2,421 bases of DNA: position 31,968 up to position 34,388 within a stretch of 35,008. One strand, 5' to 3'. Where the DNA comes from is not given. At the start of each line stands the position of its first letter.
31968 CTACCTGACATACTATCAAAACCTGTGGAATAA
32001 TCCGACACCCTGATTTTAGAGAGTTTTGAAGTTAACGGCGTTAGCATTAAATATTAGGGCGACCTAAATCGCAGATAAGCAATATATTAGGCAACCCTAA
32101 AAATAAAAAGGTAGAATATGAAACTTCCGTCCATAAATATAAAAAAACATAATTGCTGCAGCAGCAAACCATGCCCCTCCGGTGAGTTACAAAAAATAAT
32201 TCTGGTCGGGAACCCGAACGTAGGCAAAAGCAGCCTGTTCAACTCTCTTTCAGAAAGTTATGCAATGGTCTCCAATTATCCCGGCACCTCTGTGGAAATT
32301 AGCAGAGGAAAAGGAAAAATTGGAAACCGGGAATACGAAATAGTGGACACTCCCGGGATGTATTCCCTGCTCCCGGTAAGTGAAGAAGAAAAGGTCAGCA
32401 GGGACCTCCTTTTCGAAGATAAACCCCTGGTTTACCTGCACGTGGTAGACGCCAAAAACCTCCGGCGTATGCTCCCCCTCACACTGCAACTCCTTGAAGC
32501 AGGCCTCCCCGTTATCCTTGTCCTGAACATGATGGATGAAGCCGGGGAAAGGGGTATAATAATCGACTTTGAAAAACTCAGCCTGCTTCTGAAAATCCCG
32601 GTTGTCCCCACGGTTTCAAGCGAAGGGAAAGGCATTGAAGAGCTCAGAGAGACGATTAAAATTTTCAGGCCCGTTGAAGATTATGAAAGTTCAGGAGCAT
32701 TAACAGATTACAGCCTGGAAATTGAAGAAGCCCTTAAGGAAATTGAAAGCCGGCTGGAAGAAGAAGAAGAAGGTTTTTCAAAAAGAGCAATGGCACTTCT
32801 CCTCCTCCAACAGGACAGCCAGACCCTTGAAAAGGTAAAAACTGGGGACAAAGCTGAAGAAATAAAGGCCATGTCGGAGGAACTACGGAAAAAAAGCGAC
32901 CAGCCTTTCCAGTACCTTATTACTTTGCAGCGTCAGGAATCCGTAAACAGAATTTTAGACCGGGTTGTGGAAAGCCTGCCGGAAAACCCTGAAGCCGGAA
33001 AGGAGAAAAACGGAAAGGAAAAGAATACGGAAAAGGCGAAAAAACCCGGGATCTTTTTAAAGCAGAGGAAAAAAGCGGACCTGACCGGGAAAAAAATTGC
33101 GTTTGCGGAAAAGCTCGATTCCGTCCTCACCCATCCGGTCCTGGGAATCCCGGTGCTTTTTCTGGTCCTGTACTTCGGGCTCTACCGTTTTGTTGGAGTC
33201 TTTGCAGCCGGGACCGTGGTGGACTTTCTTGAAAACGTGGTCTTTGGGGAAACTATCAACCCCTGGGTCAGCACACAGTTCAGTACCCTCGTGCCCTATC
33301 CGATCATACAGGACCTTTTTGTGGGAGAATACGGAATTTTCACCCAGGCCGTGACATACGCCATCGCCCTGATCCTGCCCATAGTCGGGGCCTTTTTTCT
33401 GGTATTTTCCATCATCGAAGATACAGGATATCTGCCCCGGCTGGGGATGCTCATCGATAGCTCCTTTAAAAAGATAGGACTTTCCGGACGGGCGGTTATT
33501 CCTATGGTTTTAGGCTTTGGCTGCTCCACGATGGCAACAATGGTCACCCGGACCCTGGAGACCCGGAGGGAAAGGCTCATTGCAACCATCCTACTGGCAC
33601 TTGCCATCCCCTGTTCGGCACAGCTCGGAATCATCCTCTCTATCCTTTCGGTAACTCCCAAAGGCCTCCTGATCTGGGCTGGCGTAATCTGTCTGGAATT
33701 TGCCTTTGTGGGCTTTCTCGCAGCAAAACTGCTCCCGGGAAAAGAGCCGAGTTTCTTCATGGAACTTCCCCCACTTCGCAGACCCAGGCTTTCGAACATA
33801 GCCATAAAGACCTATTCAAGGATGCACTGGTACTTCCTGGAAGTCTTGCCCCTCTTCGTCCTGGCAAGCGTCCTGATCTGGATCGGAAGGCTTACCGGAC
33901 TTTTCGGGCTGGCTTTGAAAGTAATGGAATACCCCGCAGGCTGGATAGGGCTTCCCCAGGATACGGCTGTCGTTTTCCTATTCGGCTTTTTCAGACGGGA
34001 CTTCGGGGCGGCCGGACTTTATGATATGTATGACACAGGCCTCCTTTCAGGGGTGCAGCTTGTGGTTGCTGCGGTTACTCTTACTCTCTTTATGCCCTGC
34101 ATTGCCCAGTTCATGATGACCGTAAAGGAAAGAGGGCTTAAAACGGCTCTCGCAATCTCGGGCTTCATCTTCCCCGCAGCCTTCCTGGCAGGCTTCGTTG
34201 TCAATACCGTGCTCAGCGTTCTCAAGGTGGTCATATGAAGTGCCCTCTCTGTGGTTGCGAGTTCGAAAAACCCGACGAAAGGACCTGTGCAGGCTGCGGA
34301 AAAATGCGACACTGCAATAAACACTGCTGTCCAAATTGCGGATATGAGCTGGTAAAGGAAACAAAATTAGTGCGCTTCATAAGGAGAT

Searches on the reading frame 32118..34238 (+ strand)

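Call 84: search_protein_families(library=pfam, proteins=[window:32118-34238:+], max_evalue=0.001)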
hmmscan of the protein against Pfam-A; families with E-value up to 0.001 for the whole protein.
window:32118-34238:+ (706 aa): 7 families
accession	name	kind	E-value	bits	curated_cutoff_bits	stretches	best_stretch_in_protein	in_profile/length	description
PF02421.24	FeoB_N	-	5e-56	189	27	1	26-180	2-156/156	Ferrous iron transport protein B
PF07670.19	Gate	-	6.6e-31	107.3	29.6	2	419-511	4-102/104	Nucleoside recognition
PF01926.29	MMR_HSR1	-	5.2e-21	75.3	21.9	1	26-137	1-112/113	50S ribosome-binding GTPase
PF17910.6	FeoB_Cyto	-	6.4e-14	52.6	23.4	1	198-284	1-89/90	FeoB cytosolic helical domain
PF07664.17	FeoB_C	-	1.4e-11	44.4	26.6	1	519-568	3-54/54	Ferrous iron transport protein B C terminus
PF04548.22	AIG1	-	5.9e-06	26.2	27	1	26-91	2-71/212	AIG1 family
PF03193.22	RsgA_GTPase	-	0.00018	21.9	30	0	26-82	108-169/174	RsgA GTPase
